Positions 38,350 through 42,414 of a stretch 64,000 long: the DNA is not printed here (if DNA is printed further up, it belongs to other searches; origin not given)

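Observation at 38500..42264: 1254-aa fusion of two GT-C modules with a beta-repeat domain inserted into the PMT module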

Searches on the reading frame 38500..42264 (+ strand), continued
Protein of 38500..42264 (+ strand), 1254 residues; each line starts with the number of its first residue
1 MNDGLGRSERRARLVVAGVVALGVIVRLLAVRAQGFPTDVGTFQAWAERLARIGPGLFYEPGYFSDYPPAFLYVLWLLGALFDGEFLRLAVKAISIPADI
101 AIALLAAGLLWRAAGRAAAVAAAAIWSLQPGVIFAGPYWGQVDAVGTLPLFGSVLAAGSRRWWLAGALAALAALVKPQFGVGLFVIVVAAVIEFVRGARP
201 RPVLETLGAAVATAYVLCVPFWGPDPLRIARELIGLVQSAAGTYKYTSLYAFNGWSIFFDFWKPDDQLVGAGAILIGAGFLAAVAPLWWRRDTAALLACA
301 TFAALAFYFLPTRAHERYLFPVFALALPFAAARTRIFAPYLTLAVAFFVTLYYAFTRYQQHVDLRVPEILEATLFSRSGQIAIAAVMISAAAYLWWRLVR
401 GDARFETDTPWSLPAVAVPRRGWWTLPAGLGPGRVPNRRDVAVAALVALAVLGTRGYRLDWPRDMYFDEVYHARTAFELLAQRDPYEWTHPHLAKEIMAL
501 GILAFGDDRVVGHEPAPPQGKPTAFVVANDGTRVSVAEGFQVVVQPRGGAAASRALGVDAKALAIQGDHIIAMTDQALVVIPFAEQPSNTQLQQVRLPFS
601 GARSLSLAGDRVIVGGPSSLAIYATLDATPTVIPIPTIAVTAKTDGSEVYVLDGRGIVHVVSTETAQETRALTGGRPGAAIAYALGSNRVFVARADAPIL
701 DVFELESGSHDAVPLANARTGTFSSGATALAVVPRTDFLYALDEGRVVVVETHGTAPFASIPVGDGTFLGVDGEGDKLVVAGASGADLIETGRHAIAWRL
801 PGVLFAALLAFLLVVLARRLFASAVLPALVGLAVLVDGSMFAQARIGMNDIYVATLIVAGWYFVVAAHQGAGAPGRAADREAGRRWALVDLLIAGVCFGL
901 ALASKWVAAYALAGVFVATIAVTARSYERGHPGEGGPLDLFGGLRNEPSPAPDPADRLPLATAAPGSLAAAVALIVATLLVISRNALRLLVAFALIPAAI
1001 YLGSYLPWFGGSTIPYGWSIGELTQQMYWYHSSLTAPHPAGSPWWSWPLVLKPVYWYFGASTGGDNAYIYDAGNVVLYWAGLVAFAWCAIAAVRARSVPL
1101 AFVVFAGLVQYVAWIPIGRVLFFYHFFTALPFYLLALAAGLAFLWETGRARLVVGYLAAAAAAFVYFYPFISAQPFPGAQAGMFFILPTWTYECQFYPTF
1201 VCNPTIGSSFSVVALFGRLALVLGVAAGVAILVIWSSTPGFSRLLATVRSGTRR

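Call 6: search_solved_structures(query=window:38500-42261:+, max_evalue=1, show_alignments=2)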
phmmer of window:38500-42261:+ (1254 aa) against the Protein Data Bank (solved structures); distinct sequences matched with E-value up to 1: 3.
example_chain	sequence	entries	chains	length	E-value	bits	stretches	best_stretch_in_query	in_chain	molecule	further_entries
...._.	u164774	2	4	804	0.0011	19.7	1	1013-1085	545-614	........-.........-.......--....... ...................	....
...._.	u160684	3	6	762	0.0046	17.6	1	1022-1092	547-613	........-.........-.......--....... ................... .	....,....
4n0g_A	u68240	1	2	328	0.061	13.9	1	588-669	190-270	Protein phosphatase 2C 37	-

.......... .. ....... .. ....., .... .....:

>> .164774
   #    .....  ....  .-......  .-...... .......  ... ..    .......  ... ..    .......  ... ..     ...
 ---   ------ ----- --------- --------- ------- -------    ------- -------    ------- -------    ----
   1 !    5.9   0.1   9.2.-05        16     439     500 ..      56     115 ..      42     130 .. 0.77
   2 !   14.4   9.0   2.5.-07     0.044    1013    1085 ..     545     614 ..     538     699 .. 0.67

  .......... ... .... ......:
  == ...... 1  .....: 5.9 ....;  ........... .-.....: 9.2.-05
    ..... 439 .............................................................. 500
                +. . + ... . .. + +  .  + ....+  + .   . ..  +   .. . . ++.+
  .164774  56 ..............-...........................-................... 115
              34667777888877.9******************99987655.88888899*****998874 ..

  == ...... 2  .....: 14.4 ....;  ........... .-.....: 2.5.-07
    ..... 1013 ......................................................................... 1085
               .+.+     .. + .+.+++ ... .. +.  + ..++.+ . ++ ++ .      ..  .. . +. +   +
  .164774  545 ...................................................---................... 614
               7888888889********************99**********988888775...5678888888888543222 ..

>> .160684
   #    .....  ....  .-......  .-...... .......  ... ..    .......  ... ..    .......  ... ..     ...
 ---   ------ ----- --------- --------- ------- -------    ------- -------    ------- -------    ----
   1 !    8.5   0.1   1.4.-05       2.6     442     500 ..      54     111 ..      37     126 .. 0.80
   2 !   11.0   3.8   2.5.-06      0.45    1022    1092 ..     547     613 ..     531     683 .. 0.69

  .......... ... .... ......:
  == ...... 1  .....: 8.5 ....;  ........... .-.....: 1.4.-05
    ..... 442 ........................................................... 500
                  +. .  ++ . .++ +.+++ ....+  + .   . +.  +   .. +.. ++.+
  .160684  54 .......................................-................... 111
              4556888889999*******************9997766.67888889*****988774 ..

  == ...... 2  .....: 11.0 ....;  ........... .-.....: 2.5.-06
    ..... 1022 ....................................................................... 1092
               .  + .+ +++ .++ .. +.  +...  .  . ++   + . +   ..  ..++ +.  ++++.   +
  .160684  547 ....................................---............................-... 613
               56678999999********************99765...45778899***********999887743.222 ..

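Call 32: search_solved_structures(query=A1, max_evalue=1, show_alignments=0)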
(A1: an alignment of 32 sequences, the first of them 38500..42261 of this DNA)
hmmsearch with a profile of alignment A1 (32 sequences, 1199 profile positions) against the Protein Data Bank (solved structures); distinct sequences matched with E-value up to 1: 11.
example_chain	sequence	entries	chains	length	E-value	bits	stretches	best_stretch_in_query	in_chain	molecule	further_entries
6g6m_A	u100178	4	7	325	1.7e-08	35.9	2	524-702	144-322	Tako8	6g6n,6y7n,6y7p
6y7o_A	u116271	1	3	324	1.8e-08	35.9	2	524-702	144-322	Tako8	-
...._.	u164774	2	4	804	2.6e-07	32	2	957-1072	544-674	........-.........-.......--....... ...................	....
6p25_A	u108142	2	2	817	4.6e-06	27.9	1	964-1145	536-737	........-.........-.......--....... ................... 1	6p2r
1l0q_A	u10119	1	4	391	1.8e-05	25.9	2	630-704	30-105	Surface layer protein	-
9t8y_A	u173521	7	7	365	0.0083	17.1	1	527-706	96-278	F-box/WD repeat-containing protein 1A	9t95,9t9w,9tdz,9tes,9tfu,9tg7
6wnx_A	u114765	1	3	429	0.01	16.7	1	529-706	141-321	F-box/WD repeat-containing protein 11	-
6m90_A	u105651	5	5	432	0.012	16.5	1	527-706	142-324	F-box/WD repeat-containing protein 1A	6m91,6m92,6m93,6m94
1p22_A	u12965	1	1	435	0.013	16.5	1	527-706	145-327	F-box/WD-repeat protein 1A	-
6ttu_T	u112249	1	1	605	0.025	15.5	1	527-706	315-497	F-box/WD repeat-containing protein 1A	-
3vgz_A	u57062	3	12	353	0.49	11.2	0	557-692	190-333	Uncharacterized protein YncE | PQQ-dependent catabolism-associated beta-propeller protein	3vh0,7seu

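Call 33: find_related_loci(query=A1, collection=genome_contigs, flank=5000)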
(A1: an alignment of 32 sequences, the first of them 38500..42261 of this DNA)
Query A1 (1254 aa) in genome_contigs; peptide patterns used: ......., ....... (x = any residue, [..] = any of these).
461 stretches matched a pattern; 414 encode a relative of the query (tblastn E <= 1e-3); the best 80 are kept; 77 distinct loci.
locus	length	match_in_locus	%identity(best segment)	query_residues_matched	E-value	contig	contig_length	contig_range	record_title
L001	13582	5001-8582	77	1-1246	0e+0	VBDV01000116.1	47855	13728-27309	MAG: Chloroflexi bacterium isolate CF_9 14_0927_09_40cm_scaffold_216, whole genome shotgun sequence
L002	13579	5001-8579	76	1-1247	0e+0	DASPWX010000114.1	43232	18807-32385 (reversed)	MAG TPA_asm: Candidatus Bathyarchaeia archaeon isolate SMAG_U11552 k141_829281, whole genome shotgun sequence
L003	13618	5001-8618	74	1-1252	0e+0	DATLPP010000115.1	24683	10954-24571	MAG TPA_asm: Candidatus Udaeobacter sp. isolate SMAG_U13855 k141_4971736, whole genome shotgun sequence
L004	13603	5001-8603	73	1-1248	0e+0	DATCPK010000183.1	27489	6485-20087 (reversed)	MAG TPA_asm: Candidatus Limnocylindria bacterium isolate SMAG_U7225 k141_70323, whole genome shotgun sequence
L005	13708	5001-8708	72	1-1252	0e+0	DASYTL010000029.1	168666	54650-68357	MAG TPA_asm: Candidatus Limnocylindria bacterium isolate SMAG_U4566 k141_2382037, whole genome shotgun sequence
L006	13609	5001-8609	69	1-1254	0e+0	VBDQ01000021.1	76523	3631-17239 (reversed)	MAG: Chloroflexi bacterium isolate CF_4 14_0903_16_30cm_scaffold_240, whole genome shotgun sequence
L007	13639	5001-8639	74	1-1252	0e+0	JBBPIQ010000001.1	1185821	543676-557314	MAG: Chloroflexota bacterium isolate BPF3-00-01_bin_2 NODE_1_length_1185821_cov_39.092452, whole genome shotgun sequence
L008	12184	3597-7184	78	1-1248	0e+0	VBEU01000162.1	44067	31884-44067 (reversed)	MAG: Chloroflexi bacterium isolate CF_34 14_1009_02_40cm_scaffold_1511, whole genome shotgun sequence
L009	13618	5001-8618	74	1-1252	0e+0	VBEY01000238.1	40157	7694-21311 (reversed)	MAG: Chloroflexi bacterium isolate CF_38 14_1009_12_30cm_scaffold_709, whole genome shotgun sequence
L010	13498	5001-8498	66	9-1211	0e+0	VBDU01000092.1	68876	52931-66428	MAG: Chloroflexi bacterium isolate CF_8 14_1009_13_30cm_scaffold_675, whole genome shotgun sequence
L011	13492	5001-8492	58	9-1231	0e+0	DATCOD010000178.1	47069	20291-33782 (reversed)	MAG TPA_asm: Candidatus Limnocylindria bacterium isolate SMAG_U7192 k141_37341, whole genome shotgun sequence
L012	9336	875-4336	59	7-1209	0e+0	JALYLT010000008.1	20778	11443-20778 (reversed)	MAG: Chloroflexota bacterium isolate AFD bin46 SD1484_NODE_138_length_20778_cov_3.315287, whole genome shotgun sequence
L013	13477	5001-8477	59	7-1209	0e+0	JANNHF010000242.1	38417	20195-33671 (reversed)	MAG: Chloroflexota bacterium isolate SOY_6_C_metabat_309 SOY_6_C_k141_1172712, whole genome shotgun sequence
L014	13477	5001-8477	57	3-1219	0e+0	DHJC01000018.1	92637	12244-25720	MAG TPA_asm: Chloroflexi bacterium UBA4730 UBA4730_contig_196, whole genome shotgun sequence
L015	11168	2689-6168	57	8-1221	0e+0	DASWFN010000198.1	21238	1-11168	MAG TPA_asm: Candidatus Limnocylindria bacterium isolate SMAG_U2790 k141_4818090, whole genome shotgun sequence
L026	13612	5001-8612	55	8-1254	0e+0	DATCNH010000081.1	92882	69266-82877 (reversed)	MAG TPA_asm: Candidatus Limnocylindria bacterium isolate SMAG_U7170 k141_393217, whole genome shotgun sequence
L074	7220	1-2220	55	457-1254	0e+0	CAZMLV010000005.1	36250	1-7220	MAG TPA_asm: uncultured Chloroflexota bacterium isolate SRP200132_co2_362 genome assembly, contig: NODE_891_length_36250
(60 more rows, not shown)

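Call 41: predict_structure(alignment_id=A2)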
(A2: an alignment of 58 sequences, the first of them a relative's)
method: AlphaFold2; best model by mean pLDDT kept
length: 1200 residues; sequences in the alignment: 58
mean_pLDDT: 77.8   pTM: 0.60
mean pLDDT of the five models: 77.8, 76.5, 72.8, 71.7, 70.1
residues with pLDDT >= 90: 313; 70-90: 552; 50-70: 230; < 50: 105
segments of 3 or more residues with pLDDT < 50: 1-3, 412-420, 460-465, 841-843, 953-990, 996-1001, 1005-1009, 1063-1066, 1132-1148, 1194-1200
pLDDT, mean of each block of 10 residues (from residue 1): 62 88 85 65 85 74 69 90 87 88 94 89 90 73 90 93 95 87 88 88 93 89 84 75 55 70 63 81 85 91 81 66 92 91 87 72 71 84 87 90 79 42 76 85 88 60 54 76 54 74 78 86 89 91 87 89 92 94 83 93 91 95 92 94 90 95 92 93 87 93 87 87 90 83 90 86 88 82 83 73 90 91 87 64 63 89 73 84 78 69 66 61 59 68 69 46 43 46 42 49 50 55 74 87 85 74 52 78 91 86 83 65 60 42 40 64 82 84 68 48
secondary structure, 60 per line:
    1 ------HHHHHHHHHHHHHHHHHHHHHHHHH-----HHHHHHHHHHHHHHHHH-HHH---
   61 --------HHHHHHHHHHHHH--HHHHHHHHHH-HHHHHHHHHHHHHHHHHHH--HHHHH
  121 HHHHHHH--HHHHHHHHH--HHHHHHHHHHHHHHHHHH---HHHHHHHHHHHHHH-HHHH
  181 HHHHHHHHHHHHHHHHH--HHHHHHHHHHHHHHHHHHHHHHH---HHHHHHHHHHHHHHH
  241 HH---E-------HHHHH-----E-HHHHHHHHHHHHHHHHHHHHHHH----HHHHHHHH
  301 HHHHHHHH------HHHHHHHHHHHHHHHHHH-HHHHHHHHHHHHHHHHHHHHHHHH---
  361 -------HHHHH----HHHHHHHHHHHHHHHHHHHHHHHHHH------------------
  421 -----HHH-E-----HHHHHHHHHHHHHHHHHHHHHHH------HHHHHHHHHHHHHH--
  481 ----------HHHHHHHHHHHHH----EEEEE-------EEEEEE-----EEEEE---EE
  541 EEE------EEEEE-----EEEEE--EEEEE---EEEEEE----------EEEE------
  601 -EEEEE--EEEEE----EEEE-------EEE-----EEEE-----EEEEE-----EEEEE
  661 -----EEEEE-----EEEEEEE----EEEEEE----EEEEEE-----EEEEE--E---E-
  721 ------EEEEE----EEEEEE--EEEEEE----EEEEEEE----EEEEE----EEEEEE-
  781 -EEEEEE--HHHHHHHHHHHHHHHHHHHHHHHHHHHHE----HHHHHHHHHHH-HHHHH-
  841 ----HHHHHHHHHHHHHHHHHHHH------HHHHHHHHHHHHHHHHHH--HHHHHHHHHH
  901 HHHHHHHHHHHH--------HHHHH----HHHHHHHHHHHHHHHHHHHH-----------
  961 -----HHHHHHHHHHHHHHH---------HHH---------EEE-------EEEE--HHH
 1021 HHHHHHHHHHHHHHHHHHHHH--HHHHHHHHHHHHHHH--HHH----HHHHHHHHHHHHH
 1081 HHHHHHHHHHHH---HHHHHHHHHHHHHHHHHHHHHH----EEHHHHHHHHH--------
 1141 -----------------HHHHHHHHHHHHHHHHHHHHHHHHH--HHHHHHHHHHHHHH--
elements in order (helices of 4 or more, strands of 3 or more residues): H7-31 H37-53 H69-81 H84-93 H95-113 H116-127 H130-138 H141-158 H162-175 H177-197 H200-222 H226-242 H254-258 H266-288 H293-308 H315-332 H334-357 H368-372 H377-402 H436-458 H465-478 H491-503 E508-512 E520-525 E531-535 E539-543 E550-554 E560-564 E567-571 E575-580 E591-594 E602-606 E609-613 E618-621 E629-631 E637-640 E646-650 E656-660 E666-670 E676-682 E687-692 E697-702 E708-712 E727-731 E736-741 E744-749 E754-760 E765-769 E774-779 E782-787 H790-817 H823-833 H835-839 H845-864 H871-888 H891-912 H921-925 H930-949 H966-980 E1002-1004 E1012-1015 H1018-1041 H1044-1058 H1068-1092 H1096-1117 H1124-1132 H1158-1182 H1185-1198

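Call 43: fold_search(model_id=the predicted structure, library=pdb)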
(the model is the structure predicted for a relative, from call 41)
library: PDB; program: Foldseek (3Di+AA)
matches with E <= 10: 1688; with E <= 0.001: 1340
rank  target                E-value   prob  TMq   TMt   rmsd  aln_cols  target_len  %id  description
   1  8wca_B                4.6e-09  1.00  0.20  0.68   9.1       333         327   12  Cryo-EM structure of the PEA-bound hTAAR1-Gs complex (released 2023-12-27)
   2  6zqe_UL               1.0e-08  1.00  0.21  0.31  22.8       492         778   12  Cryo-EM structure of the 90S pre-ribosome from Saccharomyces cerevisiae, state Dis-A (Poly-Ala) (released 2020-09-23)
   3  6zqd_UL               1.1e-08  1.00  0.20  0.31  22.6       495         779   12  Cryo-EM structure of the 90S pre-ribosome from Saccharomyces cerevisiae, state Post-A1 (released 2020-09-23)
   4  8wc8_B                1.6e-08  1.00  0.21  0.70   3.7       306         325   12  Cryo-EM structure of the ZH8651-bound hTAAR1-Gs complex (released 2023-12-27)
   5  9k25_B                2.4e-08  1.00  0.21  0.70   3.6       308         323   11  Cryo-EM structure of apo-P2Y purinoceptor 2-miniGq-Nb35 complex (released 2025-06-11)
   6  9n6v_LQ               2.4e-08  1.00  0.20  0.28  23.0       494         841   12  SSU processome maturation and disassembly, State A (released 2025-11-05)
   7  9avl_B                2.5e-08  1.00  0.20  0.67   9.1       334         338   13  Structure of human calcium-sensing receptor in complex with Gi3 protein in nanodiscs (released 2024-04-17)
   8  6zqa_UL               2.7e-08  1.00  0.20  0.29  25.2       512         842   10  Cryo-EM structure of the 90S pre-ribosome from Saccharomyces cerevisiae, state A (Poly-Ala) (released 2020-09-23)
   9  9n73_LQ               2.8e-08  1.00  0.20  0.29  24.5       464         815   12  SSU processome maturation and disassembly, State G (released 2025-10-29)
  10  8id8_B                2.9e-08  1.00  0.20  0.67   9.1       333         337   12  Cryo-EM structure of the TUG891 bound GPR120-Gi complex (released 2023-03-15)
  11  8wcb_B                3.3e-08  1.00  0.21  0.72   8.0       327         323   13  Cryo-EM structure of the CHA-bound mTAAR1-Gq complex (released 2023-12-27)
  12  2trc_B                3.4e-08  1.00  0.21  0.69   3.8       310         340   12  PHOSDUCIN/TRANSDUCIN BETA-GAMMA COMPLEX (released 1997-06-05)
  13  7jv5_B                3.4e-08  1.00  0.20  0.67   9.0       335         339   13  Cryo-EM structure of SKF-81297-bound dopamine receptor 1 in complex with Gs protein (released 2021-02-24)
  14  6m8s_C                3.5e-08  1.00  0.20  0.67   4.0       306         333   13  Crystal structure of the KCTD12 H1 domain in complex with Gbeta1gamma2 subunits (released 2019-02-27)
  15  6zqf_UL               3.5e-08  1.00  0.20  0.31  22.1       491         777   12  Cryo-EM structure of the 90S pre-ribosome from Saccharomyces cerevisiae, state Dis-B (Poly-Ala) (released 2020-09-23)
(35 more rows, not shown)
